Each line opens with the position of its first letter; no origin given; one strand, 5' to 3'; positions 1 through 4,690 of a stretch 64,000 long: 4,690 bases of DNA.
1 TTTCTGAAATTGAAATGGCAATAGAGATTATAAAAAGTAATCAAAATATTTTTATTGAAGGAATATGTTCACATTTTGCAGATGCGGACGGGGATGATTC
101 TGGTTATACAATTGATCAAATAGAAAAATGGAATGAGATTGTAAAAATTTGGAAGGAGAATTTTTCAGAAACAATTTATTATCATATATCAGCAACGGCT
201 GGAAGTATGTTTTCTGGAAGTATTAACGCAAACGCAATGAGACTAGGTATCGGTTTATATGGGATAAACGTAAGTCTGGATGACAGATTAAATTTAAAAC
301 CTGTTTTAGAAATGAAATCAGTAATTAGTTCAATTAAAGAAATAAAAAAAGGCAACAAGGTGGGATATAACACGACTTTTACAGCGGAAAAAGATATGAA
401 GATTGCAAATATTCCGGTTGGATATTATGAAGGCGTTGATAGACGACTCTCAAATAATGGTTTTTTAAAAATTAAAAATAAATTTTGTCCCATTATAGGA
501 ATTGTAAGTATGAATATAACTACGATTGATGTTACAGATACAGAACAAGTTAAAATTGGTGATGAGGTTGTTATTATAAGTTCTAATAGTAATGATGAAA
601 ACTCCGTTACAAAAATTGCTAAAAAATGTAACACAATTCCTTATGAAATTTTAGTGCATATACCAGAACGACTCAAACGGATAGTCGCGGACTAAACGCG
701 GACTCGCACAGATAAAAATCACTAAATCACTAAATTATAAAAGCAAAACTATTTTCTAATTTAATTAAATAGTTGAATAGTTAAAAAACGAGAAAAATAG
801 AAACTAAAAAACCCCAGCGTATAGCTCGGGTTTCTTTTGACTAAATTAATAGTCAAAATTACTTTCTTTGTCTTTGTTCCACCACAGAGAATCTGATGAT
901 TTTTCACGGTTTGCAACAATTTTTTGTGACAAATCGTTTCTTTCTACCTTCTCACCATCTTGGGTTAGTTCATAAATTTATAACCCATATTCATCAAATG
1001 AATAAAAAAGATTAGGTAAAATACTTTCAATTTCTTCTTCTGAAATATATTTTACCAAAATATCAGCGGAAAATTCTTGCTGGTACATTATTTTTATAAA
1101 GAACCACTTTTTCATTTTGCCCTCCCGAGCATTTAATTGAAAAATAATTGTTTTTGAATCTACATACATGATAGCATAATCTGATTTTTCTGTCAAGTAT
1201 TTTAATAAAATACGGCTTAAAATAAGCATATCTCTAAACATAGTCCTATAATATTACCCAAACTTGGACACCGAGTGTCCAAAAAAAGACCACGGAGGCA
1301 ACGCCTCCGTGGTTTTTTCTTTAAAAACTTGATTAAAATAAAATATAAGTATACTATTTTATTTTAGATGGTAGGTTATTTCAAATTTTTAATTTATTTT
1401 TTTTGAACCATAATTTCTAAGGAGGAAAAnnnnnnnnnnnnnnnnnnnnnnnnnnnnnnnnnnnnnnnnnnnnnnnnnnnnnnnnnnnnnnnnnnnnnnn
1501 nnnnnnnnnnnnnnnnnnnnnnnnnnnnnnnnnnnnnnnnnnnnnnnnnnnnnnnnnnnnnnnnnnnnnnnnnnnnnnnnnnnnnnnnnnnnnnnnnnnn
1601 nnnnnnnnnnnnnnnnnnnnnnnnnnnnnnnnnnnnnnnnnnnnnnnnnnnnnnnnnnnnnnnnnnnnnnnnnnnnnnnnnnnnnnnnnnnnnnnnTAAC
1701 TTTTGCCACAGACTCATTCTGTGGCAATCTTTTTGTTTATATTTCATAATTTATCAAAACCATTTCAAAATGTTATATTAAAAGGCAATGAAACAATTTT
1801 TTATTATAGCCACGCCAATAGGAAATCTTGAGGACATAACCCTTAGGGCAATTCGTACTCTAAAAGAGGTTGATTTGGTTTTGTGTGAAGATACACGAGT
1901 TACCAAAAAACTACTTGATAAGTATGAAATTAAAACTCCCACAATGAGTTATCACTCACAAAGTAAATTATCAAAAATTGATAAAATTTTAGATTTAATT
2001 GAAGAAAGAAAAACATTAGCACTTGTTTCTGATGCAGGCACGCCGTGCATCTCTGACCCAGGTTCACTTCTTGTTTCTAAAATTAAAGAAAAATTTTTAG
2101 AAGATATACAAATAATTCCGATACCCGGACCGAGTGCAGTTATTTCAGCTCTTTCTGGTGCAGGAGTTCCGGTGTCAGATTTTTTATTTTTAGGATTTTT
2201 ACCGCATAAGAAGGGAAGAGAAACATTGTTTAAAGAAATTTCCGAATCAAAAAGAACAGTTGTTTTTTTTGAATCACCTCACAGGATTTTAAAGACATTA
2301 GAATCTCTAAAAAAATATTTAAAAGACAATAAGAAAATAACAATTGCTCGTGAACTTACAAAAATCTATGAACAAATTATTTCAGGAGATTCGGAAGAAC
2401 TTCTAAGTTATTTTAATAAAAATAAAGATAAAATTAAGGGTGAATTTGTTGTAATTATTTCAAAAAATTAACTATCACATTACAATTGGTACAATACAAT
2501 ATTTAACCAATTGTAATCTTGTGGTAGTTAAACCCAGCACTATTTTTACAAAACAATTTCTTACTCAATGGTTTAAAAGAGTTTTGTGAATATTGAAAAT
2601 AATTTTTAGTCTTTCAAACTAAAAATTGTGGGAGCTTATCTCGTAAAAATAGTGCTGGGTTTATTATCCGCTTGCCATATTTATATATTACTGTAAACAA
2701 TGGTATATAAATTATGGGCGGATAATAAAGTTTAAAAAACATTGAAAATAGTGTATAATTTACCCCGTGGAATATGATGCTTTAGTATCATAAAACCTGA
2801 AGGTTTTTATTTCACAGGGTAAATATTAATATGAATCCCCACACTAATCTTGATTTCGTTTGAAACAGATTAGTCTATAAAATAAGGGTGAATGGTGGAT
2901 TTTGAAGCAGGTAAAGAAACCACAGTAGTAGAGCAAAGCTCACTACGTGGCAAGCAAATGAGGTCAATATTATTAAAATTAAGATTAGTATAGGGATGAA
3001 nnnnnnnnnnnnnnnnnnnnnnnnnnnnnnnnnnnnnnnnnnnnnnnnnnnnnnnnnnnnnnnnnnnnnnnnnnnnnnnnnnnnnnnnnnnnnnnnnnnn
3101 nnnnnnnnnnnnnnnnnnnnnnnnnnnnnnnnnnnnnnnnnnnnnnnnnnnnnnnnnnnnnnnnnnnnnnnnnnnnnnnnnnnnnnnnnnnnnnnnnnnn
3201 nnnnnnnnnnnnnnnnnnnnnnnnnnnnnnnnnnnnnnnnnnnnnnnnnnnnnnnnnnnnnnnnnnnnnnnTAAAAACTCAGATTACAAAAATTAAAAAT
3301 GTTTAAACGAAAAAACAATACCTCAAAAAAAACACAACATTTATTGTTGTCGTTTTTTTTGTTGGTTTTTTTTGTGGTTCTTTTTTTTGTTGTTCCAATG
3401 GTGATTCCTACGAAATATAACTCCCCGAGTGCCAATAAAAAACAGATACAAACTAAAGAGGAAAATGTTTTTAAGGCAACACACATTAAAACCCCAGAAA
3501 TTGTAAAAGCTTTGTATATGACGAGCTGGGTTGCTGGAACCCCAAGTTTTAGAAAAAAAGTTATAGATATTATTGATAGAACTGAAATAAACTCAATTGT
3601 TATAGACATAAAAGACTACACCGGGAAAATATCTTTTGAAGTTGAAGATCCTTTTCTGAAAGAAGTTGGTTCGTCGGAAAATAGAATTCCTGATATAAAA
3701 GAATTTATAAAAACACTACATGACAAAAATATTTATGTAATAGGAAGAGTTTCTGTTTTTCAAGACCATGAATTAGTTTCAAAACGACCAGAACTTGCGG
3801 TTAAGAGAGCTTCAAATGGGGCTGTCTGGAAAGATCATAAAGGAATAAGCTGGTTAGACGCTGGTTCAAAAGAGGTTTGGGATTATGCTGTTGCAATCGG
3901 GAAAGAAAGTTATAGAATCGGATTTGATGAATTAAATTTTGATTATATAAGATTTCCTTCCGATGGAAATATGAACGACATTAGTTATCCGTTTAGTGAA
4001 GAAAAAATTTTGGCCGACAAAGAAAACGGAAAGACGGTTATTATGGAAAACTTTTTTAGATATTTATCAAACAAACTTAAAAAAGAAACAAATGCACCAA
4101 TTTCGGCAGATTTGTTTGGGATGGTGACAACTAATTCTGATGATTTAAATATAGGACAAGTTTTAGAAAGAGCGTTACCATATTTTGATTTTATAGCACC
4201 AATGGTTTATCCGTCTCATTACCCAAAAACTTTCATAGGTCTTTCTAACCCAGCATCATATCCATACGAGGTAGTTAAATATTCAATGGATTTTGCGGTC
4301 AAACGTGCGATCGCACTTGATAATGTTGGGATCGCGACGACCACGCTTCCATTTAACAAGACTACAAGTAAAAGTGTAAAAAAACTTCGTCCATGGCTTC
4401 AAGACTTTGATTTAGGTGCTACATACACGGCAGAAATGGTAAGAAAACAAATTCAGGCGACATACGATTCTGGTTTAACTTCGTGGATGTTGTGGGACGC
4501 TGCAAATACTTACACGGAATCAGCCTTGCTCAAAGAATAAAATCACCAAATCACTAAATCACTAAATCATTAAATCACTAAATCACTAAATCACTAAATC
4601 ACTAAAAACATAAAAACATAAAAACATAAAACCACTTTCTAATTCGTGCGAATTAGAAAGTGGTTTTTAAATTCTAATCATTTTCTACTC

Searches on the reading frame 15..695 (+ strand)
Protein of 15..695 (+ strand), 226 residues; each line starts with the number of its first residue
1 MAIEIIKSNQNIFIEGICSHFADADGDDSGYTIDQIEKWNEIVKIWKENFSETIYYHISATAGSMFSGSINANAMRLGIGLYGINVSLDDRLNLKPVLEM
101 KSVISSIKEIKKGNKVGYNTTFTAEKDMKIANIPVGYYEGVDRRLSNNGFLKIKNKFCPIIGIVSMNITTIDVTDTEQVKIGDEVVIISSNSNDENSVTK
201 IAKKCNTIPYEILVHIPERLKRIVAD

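Call 63: find_encoding_contigs(protein=window:15-695:+, flank=10000, max_places=3)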
Protein window:15-695:+ (226 aa): no gene with exactly this product is on record in the collection.

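Call 73: search_protein_families(library=pfam, proteins=[window:15-692:+], max_evalue=0.0001)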
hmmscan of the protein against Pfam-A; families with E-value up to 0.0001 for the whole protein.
window:15-692:+ (226 aa): 2 families
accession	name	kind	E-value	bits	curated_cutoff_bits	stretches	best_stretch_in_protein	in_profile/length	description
PF00842.27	Ala_racemase_C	-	8.8e-40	135.7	25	1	97-223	1-126/127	Alanine racemase, C-terminal domain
PF01168.26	Ala_racemase_N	-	1.1e-12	48.6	24.1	1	2-85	137-219/220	Alanine racemase, N-terminal domain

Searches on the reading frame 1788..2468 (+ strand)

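Call 31: search_protein_families(library=pfam, proteins=[window:1788-2468:+], max_evalue=0.001)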
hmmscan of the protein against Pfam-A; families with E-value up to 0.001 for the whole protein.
window:1788-2468:+ (227 aa): 1 family
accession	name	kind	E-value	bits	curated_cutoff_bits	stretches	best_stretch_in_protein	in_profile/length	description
PF00590.25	TP_methylase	-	7.5e-32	111.4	27.8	1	4-205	2-211/212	Tetrapyrrole (Corrin/Porphyrin) Methylases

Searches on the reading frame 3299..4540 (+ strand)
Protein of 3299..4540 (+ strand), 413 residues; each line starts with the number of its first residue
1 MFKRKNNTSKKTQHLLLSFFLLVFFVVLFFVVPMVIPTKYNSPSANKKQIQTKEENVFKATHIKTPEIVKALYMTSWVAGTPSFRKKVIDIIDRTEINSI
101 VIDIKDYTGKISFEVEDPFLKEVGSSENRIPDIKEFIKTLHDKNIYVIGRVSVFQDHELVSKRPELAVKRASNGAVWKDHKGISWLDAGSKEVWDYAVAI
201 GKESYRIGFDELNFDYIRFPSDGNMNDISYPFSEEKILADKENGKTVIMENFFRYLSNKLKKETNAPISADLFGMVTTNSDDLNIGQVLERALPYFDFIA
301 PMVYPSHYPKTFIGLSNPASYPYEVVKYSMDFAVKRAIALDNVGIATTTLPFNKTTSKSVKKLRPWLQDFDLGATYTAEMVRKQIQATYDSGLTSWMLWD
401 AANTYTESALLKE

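Call 31: search_protein_families(library=pfam, proteins=[window:3299-4537:+], max_evalue=0.001)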
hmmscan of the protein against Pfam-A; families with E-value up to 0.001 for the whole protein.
window:3299-4537:+ (413 aa): 2 families
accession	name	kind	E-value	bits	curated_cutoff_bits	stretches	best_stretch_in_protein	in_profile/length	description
PF13200.12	DUF4015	-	2.8e-94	316.2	27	1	71-405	1-313/313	Putative glycosyl hydrolase domain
PF14871.12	GHL6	-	0.00064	20.4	35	0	86-180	3-92/132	Hypothetical glycosyl hydrolase 6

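Call 68: find_encoding_contigs(protein=window:3299-4540:+, flank=2500, max_places=10)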
Protein window:3299-4540:+ (413 aa): 5 contigs read that carry it; 5 places shown.
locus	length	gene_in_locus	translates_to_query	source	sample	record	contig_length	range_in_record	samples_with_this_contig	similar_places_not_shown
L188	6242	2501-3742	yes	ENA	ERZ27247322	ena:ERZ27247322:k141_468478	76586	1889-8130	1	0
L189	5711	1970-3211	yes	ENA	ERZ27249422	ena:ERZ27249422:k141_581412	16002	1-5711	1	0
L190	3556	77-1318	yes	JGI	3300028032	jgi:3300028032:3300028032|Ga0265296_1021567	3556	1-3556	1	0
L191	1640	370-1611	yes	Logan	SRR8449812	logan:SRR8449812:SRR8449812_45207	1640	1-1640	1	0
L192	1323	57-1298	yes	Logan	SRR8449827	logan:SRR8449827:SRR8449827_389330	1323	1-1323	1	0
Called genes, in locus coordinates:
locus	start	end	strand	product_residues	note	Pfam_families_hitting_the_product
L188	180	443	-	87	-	-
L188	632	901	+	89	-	-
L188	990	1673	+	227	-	PF00590:TP_methylase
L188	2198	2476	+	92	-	-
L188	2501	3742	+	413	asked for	PF13200:DUF4015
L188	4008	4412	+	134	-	-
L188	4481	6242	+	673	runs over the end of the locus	PF01935:DUF87 (weak), PF10412:TrwB_AAD_bind (weak)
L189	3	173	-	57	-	?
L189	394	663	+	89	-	-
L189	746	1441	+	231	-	PF00590:TP_methylase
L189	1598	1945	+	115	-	-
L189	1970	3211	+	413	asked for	PF13200:DUF4015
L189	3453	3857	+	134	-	-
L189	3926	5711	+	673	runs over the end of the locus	PF10412:TrwB_AAD_bind (weak)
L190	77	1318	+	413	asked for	PF13200:DUF4015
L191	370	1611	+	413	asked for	PF13200:DUF4015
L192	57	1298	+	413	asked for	PF13200:DUF4015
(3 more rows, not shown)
